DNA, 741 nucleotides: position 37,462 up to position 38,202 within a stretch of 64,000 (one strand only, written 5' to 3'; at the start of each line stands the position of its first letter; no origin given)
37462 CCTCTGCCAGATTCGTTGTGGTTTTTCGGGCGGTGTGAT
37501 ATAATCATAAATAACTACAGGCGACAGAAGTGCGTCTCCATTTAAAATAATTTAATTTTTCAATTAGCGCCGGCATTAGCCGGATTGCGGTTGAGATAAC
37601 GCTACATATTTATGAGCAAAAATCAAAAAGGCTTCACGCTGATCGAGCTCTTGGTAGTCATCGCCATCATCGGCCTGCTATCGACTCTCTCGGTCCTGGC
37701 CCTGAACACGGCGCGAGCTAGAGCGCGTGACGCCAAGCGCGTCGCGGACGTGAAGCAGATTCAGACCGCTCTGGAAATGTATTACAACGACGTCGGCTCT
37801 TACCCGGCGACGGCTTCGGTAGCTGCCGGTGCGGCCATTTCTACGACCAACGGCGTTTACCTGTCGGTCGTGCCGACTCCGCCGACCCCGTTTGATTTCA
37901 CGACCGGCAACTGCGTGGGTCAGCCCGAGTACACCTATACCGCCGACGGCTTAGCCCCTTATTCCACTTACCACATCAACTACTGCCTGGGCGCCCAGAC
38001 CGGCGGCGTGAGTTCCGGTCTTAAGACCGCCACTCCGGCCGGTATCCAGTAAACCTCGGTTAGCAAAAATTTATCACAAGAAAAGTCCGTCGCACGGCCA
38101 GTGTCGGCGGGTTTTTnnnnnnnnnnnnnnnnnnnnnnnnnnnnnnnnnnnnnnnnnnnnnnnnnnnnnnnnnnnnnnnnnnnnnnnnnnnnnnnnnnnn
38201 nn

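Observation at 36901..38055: Recently duplicated major pilin genes with different signal leaders, separate look-alike promoters and one small variable patch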

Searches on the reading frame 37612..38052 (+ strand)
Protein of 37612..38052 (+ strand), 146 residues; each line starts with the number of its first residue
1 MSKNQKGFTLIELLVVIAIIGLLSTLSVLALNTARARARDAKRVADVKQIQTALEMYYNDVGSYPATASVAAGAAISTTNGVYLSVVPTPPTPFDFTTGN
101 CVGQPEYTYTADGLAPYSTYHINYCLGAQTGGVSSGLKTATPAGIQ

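Call 5: search_protein_families(library=pfam, proteins=[window:37612-38052:+], max_evalue=0.01)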
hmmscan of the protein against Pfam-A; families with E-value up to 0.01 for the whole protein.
window:37612-38052:+ (146 aa): 2 families
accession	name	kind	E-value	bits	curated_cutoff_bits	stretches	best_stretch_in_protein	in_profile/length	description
PF07963.17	N_methyl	-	2.9e-10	39.7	21.2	1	3-26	2-25/27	Prokaryotic N-terminal methylation motif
PF08334.16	T2SSG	-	0.00028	21.3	21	1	36-68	7-39/108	Type II secretion system (T2SS), protein G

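Call 8: find_encoding_contigs(protein=window:37612-38052:+, flank=3000, max_places=10)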
Protein window:37612-38052:+ (146 aa): no gene with exactly this product is on record in the collection.

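Call 11: find_homologous_proteins(query=window:37612-38052:+, max_evalue=0.001)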
Query window:37612-38052:+ (146 aa): 7929 proteins with E <= 0.001 among 8000 candidates; the best 120 are listed.
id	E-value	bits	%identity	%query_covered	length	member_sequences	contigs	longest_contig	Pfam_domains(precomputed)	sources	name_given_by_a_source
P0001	3.6e-88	311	100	100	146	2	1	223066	PF07963.18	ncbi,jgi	ncbi:MAG: prepilin-type N-terminal cleavage/methylation domain-containing protein [Patescibacteria g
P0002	9.9e-70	251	81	100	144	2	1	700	PF07963.18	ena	-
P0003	1.1e-65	238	79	100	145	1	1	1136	PF07963.18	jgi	-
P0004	2.9e-63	230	78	100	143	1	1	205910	PF07963.18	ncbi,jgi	ncbi:MAG: prepilin-type N-terminal cleavage/methylation domain-containing protein [Patescibacteria g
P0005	1.8e-61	224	77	100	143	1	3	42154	PF07963.18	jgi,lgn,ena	jgi:type II secretion system protein G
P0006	2.2e-61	224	78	98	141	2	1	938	PF07963.18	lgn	-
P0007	9.9e-57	209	72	99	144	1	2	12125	PF07963.18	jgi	-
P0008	1.7e-53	198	68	100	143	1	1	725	PF07963.18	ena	-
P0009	1.3e-51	192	65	100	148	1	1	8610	PF07963.18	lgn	-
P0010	1.6e-51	192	70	100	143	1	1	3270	PF07963.18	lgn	-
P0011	1.7e-51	192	69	100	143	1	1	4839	PF07963.18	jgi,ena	-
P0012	3.8e-51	191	66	99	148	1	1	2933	PF07963.18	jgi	jgi:type II secretion system protein G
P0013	4.8e-51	190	66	100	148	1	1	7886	PF07963.18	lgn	-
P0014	5.0e-51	190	67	100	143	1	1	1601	PF07963.18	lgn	-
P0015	5.2e-51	190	64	99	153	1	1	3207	PF07963.18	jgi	jgi:prepilin-type N-terminal cleavage/methylation domain-containing protein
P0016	7.3e-51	190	71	100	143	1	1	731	PF07963.18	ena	-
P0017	1.6e-50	189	63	99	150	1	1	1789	PF07963.18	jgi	-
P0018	5.6e-50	187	66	100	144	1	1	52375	PF07963.18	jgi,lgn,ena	-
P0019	1.2e-49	186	67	100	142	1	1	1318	PF07963.18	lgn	-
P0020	1.9e-49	185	66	100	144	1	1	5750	PF07963.18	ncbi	-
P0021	2.3e-49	185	64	100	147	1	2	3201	PF07963.18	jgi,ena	jgi:prepilin-type N-terminal cleavage/methylation domain-containing protein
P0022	2.9e-49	185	65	100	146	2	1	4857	PF07963.18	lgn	-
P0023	3.2e-49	184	66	100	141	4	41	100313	PF07963.18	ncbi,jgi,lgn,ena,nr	ncbi:prepilin-type N-terminal cleavage/methylation domain-containing protein [Candidatus Falkowbacte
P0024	3.3e-49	184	65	99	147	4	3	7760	PF07963.18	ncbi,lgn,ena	-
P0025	3.7e-49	184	66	97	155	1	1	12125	PF07963.18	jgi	-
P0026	3.7e-49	184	64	100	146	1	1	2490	PF07963.18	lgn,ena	-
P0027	4.2e-49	184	65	100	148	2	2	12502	PF07963.18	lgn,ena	-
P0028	4.3e-49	184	64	100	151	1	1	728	PF07963.18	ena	-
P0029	4.6e-49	184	65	100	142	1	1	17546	PF07963.18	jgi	jgi:general secretion pathway protein G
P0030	5.7e-49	184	67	99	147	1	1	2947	PF07963.18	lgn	-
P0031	7.1e-49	183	61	99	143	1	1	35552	PF07963.18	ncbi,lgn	-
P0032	7.1e-49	183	66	99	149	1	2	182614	PF07963.18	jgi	-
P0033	8.1e-49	183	63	99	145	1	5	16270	PF07963.18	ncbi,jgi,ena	-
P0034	1.1e-48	183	66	99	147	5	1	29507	PF07963.18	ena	-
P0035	1.3e-48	183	68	100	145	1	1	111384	PF07963.18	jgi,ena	-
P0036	1.4e-48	182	61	99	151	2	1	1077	PF07963.18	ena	-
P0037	1.9e-48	182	66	100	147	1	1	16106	PF07963.18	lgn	-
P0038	2.0e-48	182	64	100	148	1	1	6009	PF07963.18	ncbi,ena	-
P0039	2.4e-48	182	62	99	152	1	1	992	PF07963.18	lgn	-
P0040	2.6e-48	182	62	100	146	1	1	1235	PF07963.18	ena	-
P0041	3.5e-48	181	62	99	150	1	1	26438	PF07963.18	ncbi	-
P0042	4.2e-48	181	63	100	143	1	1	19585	PF07963.18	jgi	jgi:prepilin-type N-terminal cleavage/methylation domain-containing protein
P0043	4.3e-48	181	65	100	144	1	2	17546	PF07963.18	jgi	jgi:general secretion pathway protein G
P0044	5.1e-48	181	64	100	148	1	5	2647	PF07963.18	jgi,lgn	-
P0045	5.5e-48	180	64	100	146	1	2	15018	PF07963.18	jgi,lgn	-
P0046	5.5e-48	180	64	100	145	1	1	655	PF07963.18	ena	-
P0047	6.3e-48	180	64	98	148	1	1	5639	PF07963.18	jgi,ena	-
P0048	8.1e-48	180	61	100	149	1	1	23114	PF07963.18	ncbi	-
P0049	8.2e-48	180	64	100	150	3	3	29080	PF07963.18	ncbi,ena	-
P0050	8.2e-48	180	66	100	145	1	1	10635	PF07963.18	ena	-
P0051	8.4e-48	180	61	99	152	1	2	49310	PF07963.18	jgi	jgi:prepilin-type N-terminal cleavage/methylation domain-containing protein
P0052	8.5e-48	180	66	99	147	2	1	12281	PF07963.18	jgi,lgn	jgi:type II secretion system protein G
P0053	8.7e-48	180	64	100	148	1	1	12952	PF07963.18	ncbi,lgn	-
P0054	9.0e-48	180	66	99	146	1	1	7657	PF07963.18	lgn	-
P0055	9.4e-48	180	62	100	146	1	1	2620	PF07963.18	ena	-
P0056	1.0e-47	180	64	99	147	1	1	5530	PF07963.18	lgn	-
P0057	1.0e-47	180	64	99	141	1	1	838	PF07963.18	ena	-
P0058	1.1e-47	180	63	99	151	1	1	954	PF07963.18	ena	-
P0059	1.1e-47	179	65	100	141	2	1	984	PF07963.18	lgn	-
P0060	1.2e-47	179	65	97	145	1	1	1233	PF07963.18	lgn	-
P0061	1.5e-47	179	64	100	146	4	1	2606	PF07963.18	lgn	-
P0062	1.6e-47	179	62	99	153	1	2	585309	PF07963.18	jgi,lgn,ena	-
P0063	1.8e-47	179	63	100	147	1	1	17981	PF07963.18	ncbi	-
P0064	2.2e-47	178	68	100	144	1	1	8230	PF07963.18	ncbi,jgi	jgi:prepilin-type N-terminal cleavage/methylation domain-containing protein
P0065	2.4e-47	178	67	99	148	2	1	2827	PF07963.18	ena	-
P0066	2.6e-47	178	65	100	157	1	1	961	PF07963.18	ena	-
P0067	3.0e-47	178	63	99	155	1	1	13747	PF07963.18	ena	-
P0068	3.0e-47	178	63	100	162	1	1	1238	PF07963.18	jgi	jgi:prepilin-type N-terminal cleavage/methylation domain-containing protein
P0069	3.7e-47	178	57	100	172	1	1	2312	PF07963.18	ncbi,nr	ncbi:MAG: prepilin-type N-terminal cleavage/methylation domain-containing protein [Candidatus Falkow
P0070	4.0e-47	178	63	100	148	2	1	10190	PF07963.18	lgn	-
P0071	4.2e-47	178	64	98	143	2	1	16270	PF07963.18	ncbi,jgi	-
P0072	4.6e-47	177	60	100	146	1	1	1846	PF07963.18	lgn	-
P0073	5.1e-47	177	60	99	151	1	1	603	PF07963.18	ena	-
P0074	5.2e-47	177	63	100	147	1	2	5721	PF07963.18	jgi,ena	-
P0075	5.4e-47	177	61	99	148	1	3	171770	PF07963.18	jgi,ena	-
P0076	5.6e-47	177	65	100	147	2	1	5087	PF07963.18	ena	-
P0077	5.9e-47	177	64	100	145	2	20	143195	PF07963.18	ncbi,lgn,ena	-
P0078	6.9e-47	177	64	99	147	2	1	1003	PF07963.18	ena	-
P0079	7.1e-47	177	63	100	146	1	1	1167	PF07963.18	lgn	-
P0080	7.2e-47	177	64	100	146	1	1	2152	PF07963.18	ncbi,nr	ncbi:MAG: prepilin-type N-terminal cleavage/methylation domain-containing protein [bacterium]|nr:pre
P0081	7.4e-47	177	63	100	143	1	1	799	PF07963.18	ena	-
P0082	8.3e-47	177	63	100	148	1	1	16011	PF07963.18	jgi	-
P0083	8.6e-47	177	63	100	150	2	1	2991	PF07963.18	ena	-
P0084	9.0e-47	177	61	100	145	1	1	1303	PF07963.18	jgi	jgi:general secretion pathway protein G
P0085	9.0e-47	177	61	100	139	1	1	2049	PF07963.18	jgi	jgi:prepilin-type N-terminal cleavage/methylation domain-containing protein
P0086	9.4e-47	176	59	99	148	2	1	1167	PF07963.18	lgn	-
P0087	1.0e-46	176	61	100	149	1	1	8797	PF07963.18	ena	-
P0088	1.3e-46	176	62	100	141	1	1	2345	PF07963.18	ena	-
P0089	1.5e-46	176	62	99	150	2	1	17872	PF07963.18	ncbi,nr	ncbi:MAG: prepilin-type N-terminal cleavage/methylation domain-containing protein [Patescibacteria g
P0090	1.7e-46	176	62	99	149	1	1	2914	PF07963.18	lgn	-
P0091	1.8e-46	176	63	99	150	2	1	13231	PF07963.18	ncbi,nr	ncbi:MAG: type II secretion system protein [Patescibacteria group bacterium]|nr:type II secretion sy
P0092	2.1e-46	175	61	99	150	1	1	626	PF07963.18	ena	-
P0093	2.1e-46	175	63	100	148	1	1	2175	PF07963.18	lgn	-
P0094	2.4e-46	175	62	100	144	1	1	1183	PF07963.18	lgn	-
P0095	2.6e-46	175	63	100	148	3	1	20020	PF07963.18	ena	-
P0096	2.6e-46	175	63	100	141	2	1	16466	PF07963.18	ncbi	ncbi:MAG: prepilin-type N-terminal cleavage/methylation domain-containing protein [Patescibacteria g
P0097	2.7e-46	175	64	100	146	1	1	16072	PF07963.18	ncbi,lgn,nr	ncbi:MAG: prepilin-type N-terminal cleavage/methylation domain-containing protein [bacterium]|nr:pre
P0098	2.8e-46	175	63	98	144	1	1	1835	PF07963.18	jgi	jgi:prepilin-type N-terminal cleavage/methylation domain-containing protein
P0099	2.8e-46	175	61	100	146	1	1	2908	PF07963.18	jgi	jgi:prepilin-type N-terminal cleavage/methylation domain-containing protein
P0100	2.8e-46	175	63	100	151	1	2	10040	PF07963.18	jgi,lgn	-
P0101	3.1e-46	175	62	99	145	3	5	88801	PF07963.18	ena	-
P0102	3.1e-46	175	63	100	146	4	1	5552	PF07963.18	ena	-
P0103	3.6e-46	175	61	100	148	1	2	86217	PF07963.18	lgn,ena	-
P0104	3.8e-46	175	63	99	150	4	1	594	PF07963.18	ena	-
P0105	4.5e-46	174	64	98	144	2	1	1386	PF07963.18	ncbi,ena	-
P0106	4.5e-46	174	63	100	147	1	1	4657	PF07963.18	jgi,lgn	-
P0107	4.7e-46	174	63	100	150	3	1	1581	PF07963.18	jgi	-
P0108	5.0e-46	174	63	99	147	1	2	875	PF07963.18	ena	-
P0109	5.3e-46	174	63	99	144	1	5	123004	PF07963.18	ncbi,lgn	-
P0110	5.7e-46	174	60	99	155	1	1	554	PF07963.18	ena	-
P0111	6.1e-46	174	60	100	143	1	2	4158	PF07963.18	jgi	jgi:type II secretion system protein G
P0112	7.1e-46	174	63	99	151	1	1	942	PF07963.18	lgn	-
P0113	7.2e-46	174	60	100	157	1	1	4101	PF07963.18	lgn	-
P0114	7.4e-46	174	66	100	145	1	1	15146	PF07963.18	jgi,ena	-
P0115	8.8e-46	173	63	100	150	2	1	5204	PF07963.18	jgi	jgi:prepilin-type N-terminal cleavage/methylation domain-containing protein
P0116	9.1e-46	173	63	97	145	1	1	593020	PF07963.18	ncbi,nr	ncbi:MAG: prepilin-type N-terminal cleavage/methylation domain-containing protein [Patescibacteria g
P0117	9.3e-46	173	63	97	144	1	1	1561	PF07963.18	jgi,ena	-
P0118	9.8e-46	173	63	100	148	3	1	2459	PF07963.18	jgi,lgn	jgi:general secretion pathway protein G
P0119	9.8e-46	173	59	100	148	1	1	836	PF07963.18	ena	-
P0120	1.1e-45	173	60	99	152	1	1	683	PF07963.18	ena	-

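Call 13: find_encoding_contigs(protein=P0001, flank=5000, max_places=6)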
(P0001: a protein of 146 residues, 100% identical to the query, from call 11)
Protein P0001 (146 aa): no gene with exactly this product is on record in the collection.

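Call 14: find_encoding_contigs(protein=P0004, flank=6000, max_places=4)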
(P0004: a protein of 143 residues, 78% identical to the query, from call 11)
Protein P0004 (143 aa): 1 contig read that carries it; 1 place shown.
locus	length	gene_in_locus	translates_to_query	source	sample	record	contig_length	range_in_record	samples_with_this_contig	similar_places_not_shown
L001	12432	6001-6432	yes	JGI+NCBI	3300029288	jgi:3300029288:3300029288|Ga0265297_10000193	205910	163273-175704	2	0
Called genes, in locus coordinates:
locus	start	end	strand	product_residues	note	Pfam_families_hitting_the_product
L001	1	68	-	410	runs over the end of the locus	-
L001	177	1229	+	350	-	PF11104:PilM_2, PF08841:DDR (faint), PF06723:MreB_Mbl (faint), PF14450:FtsA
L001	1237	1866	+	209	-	-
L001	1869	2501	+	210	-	-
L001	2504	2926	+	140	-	-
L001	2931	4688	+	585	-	PF05157:MshEN, PF00437:T2SSE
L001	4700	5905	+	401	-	PF28597:T2SSF_N, PF00482:T2SSF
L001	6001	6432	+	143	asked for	PF07963:N_methyl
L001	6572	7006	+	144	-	PF07963:N_methyl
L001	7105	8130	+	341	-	PF02388:FemAB, PF13480:Acetyltransf_6, PF02388:FemAB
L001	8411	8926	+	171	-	PF02130:YbeY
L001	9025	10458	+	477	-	-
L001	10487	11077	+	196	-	-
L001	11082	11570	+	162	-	-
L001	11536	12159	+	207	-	-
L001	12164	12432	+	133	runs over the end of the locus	-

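Call 15: find_encoding_contigs(protein=P0005, flank=6000, max_places=4)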
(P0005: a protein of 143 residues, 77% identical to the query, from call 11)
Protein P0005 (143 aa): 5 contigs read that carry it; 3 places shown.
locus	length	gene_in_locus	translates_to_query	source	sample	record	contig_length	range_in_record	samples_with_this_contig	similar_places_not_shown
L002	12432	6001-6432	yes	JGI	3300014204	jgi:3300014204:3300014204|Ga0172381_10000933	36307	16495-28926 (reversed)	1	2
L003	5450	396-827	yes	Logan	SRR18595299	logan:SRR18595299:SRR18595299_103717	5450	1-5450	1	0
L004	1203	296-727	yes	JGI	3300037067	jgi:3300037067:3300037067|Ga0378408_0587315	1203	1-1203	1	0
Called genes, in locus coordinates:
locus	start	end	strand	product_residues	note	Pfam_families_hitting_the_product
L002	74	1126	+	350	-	PF11104:PilM_2, PF14450:FtsA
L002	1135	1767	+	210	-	-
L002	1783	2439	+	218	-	-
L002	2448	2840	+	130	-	-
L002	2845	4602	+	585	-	PF05157:MshEN, PF00437:T2SSE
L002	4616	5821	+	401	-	PF28597:T2SSF_N, PF00482:T2SSF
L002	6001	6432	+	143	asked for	PF07963:N_methyl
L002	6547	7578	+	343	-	PF02388:FemAB, PF13480:Acetyltransf_6, PF02388:FemAB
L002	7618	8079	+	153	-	PF02130:YbeY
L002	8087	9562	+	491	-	-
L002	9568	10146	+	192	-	-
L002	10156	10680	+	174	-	PF07963:N_methyl (weak)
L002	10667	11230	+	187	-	-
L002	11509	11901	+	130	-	-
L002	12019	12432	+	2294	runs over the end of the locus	-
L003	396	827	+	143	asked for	PF07963:N_methyl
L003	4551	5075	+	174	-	PF07963:N_methyl (weak)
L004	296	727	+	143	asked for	PF07963:N_methyl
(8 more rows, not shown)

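Call 16: find_encoding_contigs(protein=P0007, flank=6000, max_places=4)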
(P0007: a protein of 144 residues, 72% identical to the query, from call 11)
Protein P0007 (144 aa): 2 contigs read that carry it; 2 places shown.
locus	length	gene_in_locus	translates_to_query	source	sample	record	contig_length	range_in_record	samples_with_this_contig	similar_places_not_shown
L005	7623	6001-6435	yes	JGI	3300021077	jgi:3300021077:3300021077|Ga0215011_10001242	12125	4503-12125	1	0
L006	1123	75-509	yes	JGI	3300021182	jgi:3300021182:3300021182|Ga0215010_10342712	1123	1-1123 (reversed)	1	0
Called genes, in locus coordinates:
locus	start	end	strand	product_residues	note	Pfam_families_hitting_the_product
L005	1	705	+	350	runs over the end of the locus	PF11104:PilM_2, PF14450:FtsA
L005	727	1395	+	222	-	-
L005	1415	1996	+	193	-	-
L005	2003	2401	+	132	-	-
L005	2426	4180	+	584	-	PF05157:MshEN, PF00437:T2SSE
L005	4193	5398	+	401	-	PF28597:T2SSF_N, PF00482:T2SSF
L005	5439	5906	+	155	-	PF07963:N_methyl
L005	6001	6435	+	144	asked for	PF07963:N_methyl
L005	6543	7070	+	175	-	-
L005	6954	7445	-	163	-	-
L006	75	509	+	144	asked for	PF07963:N_methyl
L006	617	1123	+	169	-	?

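Call 20: find_related_loci(query=window:37612-38052:+, collection=genome_contigs, flank=4000)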
Query window:37612-38052:+ (146 aa) in genome_contigs; peptide patterns used: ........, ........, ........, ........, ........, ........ (x = any residue, [..] = any of these).
430 stretches matched a pattern; 102 encode a relative of the query (tblastn E <= 1e-3); the best 80 are kept; 79 distinct loci.
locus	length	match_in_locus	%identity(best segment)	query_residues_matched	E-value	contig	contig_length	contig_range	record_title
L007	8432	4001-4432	81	1-146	2e-67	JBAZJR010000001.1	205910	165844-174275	MAG: Patescibacteria group bacterium isolate SO_2017_LW4_124 scaffold_201_c1_LW137-91_2017, whole genome shotgun sequenc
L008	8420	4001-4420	60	1-146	5e-48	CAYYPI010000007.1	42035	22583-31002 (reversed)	MAG TPA_asm: uncultured Gammaproteobacteria bacterium isolate SRP252850_co1_249 genome assembly, contig: NODE_1401_lengt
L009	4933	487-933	58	1-146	4e-48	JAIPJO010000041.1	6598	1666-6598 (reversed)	MAG: Patescibacteria group bacterium isolate Tobar14m-G37 Tobar14m-C7116, whole genome shotgun sequence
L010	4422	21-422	60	5-144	3e-45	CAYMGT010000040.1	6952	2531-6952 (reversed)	MAG TPA_asm: uncultured Gammaproteobacteria bacterium isolate binchicken_co181_586 genome assembly, contig: NODE_23627_l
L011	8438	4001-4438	65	1-145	1e-44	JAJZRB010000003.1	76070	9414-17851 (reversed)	MAG: bacterium isolate SKS1.bin72 NODE_505_length_76070_cov_4.430586, whole genome shotgun sequence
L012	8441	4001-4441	65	1-145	4e-44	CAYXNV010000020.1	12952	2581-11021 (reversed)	MAG TPA_asm: uncultured Gammaproteobacteria bacterium isolate SRP167671_co1_111 genome assembly, contig: NODE_5646_lengt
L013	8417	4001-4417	59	4-146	6e-44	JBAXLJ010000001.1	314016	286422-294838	MAG: Candidatus Falkowbacteria bacterium isolate ELA424 MAG424_1, whole genome shotgun sequence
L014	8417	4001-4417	59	4-146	6e-44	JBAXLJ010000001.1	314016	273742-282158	MAG: Candidatus Falkowbacteria bacterium isolate ELA424 MAG424_1, whole genome shotgun sequence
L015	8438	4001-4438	65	1-145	7e-44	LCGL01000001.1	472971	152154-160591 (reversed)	MAG: Candidatus Falkowbacteria bacterium GW2011_GWF2_43_32 UV95_C0001, whole genome shotgun sequence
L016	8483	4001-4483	51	1-146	4e-43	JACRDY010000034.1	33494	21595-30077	MAG: Candidatus Falkowbacteria bacterium isolate NC_groundwater_1685_Pr3_B-0.1um_51_16 SR-2_scaffold_141_1611431, whole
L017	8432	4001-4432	52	1-145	5e-42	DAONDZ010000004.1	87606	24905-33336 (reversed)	MAG TPA_asm: bacterium isolate AMR_MDS_3882 NODE_165_length_87606_cov_13.153122, whole genome shotgun sequence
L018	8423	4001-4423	53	1-145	4e-42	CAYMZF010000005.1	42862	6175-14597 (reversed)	MAG TPA_asm: uncultured Gammaproteobacteria bacterium isolate SRP192927_co3_442 genome assembly, contig: NODE_1543_lengt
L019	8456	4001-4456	53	3-145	5e-42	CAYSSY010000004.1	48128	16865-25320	MAG TPA_asm: uncultured Gammaproteobacteria bacterium isolate binchicken_co66_283 genome assembly, contig: NODE_1328_len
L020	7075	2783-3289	52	3-145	5e-42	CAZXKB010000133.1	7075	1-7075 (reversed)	MAG TPA_asm: uncultured Gammaproteobacteria bacterium isolate SRP185410_co1_438 genome assembly, contig: k141_504182, wh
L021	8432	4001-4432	49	1-146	1e-41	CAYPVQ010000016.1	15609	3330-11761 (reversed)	MAG TPA_asm: uncultured Candidatus Saccharibacteria bacterium isolate SRP269290_co1_862 genome assembly, contig: NODE_51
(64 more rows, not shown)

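Call 23: find_related_loci(query=window:37612-38052:+, collection=metagenome_contigs, flank=3000)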
Query window:37612-38052:+ (146 aa) in metagenome_contigs; peptide patterns used: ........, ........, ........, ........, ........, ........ (x = any residue, [..] = any of these).
545 stretches matched a pattern; 184 encode a relative of the query (tblastn E <= 1e-3); the best 80 are kept; 80 distinct loci.
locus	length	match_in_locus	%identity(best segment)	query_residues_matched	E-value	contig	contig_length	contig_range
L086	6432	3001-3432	81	1-146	9e-68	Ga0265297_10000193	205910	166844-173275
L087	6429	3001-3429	77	1-146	2e-60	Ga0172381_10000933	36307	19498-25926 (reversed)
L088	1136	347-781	79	1-146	9e-61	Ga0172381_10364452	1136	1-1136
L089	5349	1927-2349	59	3-146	1e-49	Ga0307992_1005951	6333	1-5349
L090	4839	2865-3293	69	1-146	8e-49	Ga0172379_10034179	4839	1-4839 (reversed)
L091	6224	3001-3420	60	5-144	5e-48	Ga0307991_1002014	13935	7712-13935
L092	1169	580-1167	59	4-146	8e-50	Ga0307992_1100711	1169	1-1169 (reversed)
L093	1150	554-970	58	1-146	2e-49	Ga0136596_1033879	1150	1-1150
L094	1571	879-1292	58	5-146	5e-48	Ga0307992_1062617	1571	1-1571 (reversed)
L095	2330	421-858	67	1-145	3e-46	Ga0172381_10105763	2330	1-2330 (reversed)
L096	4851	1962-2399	66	1-145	1e-45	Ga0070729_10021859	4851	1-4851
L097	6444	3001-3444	64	1-146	1e-45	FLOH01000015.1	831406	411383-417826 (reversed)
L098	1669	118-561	64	1-146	7e-46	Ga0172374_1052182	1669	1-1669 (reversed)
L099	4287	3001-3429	53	1-145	4e-45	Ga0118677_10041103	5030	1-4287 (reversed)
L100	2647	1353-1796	64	1-146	4e-45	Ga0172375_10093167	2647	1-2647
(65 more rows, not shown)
